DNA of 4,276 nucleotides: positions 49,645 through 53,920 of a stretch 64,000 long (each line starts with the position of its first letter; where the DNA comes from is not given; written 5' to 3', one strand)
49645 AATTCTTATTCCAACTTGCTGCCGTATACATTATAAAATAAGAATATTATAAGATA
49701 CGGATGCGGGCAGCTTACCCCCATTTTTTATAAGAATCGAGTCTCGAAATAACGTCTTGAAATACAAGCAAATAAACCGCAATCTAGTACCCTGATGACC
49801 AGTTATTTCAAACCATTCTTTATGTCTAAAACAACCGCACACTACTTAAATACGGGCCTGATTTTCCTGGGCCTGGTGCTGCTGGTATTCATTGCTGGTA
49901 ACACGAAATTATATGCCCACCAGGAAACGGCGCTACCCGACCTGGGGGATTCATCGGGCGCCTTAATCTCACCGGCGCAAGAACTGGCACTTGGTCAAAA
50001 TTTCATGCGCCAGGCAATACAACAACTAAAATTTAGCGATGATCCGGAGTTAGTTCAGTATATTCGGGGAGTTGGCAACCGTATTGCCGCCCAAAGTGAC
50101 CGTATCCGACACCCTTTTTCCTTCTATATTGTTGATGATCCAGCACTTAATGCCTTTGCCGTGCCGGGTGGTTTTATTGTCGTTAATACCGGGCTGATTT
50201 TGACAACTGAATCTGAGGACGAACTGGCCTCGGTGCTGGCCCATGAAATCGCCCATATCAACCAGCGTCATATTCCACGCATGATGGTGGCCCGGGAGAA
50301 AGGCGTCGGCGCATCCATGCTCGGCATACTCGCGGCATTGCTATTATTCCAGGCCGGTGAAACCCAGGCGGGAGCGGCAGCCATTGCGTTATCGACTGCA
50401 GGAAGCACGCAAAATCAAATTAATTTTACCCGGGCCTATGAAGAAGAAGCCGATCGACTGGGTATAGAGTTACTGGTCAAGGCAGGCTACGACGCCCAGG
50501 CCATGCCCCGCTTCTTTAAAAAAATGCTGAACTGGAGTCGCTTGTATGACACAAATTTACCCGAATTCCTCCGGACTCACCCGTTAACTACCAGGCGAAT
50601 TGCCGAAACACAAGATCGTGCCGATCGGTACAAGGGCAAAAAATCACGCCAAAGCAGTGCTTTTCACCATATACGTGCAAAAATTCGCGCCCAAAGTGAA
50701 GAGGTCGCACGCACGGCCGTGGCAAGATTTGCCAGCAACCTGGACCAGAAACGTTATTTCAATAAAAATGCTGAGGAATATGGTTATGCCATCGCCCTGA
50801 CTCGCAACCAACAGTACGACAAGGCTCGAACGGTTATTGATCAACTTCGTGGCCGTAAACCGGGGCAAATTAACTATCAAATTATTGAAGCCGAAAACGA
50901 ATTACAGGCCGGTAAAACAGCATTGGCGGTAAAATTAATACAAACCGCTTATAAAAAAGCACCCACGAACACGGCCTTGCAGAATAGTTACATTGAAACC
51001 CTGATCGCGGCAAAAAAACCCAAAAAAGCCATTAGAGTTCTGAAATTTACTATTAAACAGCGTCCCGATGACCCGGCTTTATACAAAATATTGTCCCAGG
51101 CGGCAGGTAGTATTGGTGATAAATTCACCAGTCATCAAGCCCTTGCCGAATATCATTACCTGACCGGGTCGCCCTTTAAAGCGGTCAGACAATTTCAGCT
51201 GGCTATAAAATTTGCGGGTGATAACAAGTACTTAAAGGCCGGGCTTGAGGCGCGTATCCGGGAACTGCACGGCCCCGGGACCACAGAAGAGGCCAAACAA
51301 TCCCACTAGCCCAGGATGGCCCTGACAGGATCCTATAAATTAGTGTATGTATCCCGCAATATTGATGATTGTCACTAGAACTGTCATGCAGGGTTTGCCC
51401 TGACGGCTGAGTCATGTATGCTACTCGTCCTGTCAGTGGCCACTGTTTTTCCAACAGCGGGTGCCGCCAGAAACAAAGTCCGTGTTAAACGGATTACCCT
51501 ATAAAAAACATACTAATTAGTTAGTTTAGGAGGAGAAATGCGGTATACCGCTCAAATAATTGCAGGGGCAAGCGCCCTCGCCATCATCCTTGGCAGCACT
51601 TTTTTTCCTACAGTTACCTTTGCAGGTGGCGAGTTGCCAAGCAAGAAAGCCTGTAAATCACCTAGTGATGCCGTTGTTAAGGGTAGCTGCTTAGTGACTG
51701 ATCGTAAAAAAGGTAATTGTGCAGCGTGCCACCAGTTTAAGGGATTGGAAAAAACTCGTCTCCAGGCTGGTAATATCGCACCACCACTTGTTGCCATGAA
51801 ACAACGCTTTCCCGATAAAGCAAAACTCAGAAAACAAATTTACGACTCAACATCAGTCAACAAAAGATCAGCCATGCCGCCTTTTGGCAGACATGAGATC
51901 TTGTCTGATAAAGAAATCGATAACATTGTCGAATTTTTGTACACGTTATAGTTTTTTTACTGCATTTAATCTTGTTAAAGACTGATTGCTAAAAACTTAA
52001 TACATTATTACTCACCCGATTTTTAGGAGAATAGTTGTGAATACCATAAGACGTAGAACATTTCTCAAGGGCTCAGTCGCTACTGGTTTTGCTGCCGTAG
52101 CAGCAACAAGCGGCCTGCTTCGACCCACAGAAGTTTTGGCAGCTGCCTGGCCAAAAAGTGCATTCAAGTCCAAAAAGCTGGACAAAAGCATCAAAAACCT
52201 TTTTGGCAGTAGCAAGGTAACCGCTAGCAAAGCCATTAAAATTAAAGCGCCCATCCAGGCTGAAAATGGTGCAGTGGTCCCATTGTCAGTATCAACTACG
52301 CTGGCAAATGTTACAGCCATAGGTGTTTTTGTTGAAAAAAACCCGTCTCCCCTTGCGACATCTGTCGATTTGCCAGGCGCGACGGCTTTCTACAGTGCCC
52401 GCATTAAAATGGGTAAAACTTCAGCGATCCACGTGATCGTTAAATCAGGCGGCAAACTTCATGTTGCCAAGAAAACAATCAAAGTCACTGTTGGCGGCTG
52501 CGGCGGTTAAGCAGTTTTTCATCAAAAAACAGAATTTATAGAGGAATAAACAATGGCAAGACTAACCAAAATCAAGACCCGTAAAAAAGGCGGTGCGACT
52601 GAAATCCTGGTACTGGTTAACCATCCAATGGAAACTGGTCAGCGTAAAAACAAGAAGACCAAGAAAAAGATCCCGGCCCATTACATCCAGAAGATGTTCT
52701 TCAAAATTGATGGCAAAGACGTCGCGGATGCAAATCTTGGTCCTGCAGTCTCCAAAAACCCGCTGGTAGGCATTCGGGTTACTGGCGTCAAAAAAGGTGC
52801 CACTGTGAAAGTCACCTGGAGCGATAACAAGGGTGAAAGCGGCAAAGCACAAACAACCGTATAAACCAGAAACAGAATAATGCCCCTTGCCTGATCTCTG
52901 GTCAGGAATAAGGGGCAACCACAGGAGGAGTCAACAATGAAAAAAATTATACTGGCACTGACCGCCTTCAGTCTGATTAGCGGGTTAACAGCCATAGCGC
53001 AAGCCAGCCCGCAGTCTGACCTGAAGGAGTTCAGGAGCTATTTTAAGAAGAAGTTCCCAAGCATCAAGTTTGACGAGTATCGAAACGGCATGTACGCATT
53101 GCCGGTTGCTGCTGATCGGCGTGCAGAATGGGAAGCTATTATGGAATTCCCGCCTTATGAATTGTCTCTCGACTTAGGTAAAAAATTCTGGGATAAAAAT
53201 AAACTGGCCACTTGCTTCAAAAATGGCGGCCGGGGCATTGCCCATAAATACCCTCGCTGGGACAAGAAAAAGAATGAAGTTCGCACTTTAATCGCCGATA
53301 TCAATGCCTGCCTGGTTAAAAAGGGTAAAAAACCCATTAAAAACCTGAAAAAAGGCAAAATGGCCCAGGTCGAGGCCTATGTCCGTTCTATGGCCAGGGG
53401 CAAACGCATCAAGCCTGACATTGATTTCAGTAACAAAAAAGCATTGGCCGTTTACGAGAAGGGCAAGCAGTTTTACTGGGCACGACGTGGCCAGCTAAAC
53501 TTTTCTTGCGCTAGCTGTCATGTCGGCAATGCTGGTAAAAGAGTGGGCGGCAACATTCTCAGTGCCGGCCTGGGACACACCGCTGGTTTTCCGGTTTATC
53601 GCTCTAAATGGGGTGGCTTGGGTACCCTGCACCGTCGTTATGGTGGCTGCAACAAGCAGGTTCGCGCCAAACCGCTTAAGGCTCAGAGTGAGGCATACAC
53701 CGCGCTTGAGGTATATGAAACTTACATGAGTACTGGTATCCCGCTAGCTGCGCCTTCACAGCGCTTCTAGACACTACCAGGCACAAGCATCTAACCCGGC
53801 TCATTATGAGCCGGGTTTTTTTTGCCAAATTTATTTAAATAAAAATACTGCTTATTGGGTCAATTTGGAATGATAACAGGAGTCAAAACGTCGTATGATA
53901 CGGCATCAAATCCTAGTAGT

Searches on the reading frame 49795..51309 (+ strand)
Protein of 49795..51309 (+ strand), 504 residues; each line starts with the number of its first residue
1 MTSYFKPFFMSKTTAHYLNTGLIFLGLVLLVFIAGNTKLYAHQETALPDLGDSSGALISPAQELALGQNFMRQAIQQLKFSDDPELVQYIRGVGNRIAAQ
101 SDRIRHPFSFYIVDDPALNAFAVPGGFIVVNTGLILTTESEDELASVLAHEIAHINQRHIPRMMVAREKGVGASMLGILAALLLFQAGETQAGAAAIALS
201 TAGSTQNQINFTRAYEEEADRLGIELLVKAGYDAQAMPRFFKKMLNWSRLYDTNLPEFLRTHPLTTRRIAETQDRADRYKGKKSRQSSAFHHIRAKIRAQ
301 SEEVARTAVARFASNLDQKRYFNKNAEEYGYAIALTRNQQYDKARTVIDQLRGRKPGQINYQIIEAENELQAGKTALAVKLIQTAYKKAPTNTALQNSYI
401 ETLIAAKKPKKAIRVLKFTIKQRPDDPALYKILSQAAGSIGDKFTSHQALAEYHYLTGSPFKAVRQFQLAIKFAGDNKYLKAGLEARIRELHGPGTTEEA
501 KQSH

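Call 73: search_protein_families(library=pfam, proteins=[window:49795-51309:+], max_evalue=0.00001)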
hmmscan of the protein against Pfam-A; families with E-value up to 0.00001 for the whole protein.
window:49795-51309:+ (504 aa): 4 families
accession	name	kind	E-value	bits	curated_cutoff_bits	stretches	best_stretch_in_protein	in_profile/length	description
PF01435.24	Peptidase_M48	-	7.4e-37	127.4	20.3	1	88-275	5-185/186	Peptidase family M48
PF14559.12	TPR_19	-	3.5e-13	50.1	25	1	370-435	2-67/68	Tetratricopeptide repeat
PF13428.12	TPR_14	-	1.8e-09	37.8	23.5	0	395-435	3-43/44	Tetratricopeptide repeat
PF13429.12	TPR_15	-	4e-06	26.9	26.2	0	357-451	144-235/280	Tetratricopeptide repeat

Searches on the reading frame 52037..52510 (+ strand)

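Call 73: search_protein_families(library=pfam, proteins=[window:52037-52510:+], max_evalue=0.00001)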
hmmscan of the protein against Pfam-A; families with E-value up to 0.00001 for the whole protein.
window:52037-52510:+ (157 aa): 1 family
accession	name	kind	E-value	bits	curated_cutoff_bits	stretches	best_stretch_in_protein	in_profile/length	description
PF13501.12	SoxY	-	6.5e-31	107.3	28.4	1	53-155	2-112/112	Sulfur oxidation protein SoxY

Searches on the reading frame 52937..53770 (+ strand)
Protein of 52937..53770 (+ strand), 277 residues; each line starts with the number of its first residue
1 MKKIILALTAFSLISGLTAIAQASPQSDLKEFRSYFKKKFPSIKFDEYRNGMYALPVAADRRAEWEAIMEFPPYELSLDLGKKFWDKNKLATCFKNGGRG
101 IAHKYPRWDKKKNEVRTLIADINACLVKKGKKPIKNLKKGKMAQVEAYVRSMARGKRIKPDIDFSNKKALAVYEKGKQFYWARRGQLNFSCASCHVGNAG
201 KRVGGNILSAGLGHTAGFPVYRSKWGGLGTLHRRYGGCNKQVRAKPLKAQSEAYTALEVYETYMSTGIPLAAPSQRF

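Call 73: search_protein_families(library=pfam, proteins=[window:52937-53770:+], max_evalue=0.00001)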
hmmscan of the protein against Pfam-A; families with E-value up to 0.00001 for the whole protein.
window:52937-53770:+ (277 aa): 1 family
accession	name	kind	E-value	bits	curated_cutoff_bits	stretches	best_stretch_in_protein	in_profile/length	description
PF21342.2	SoxA-TsdA_cyt-c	-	1.2e-20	73.7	27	2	88-158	15-88/88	SoxA/TsdA, cytochrome c domain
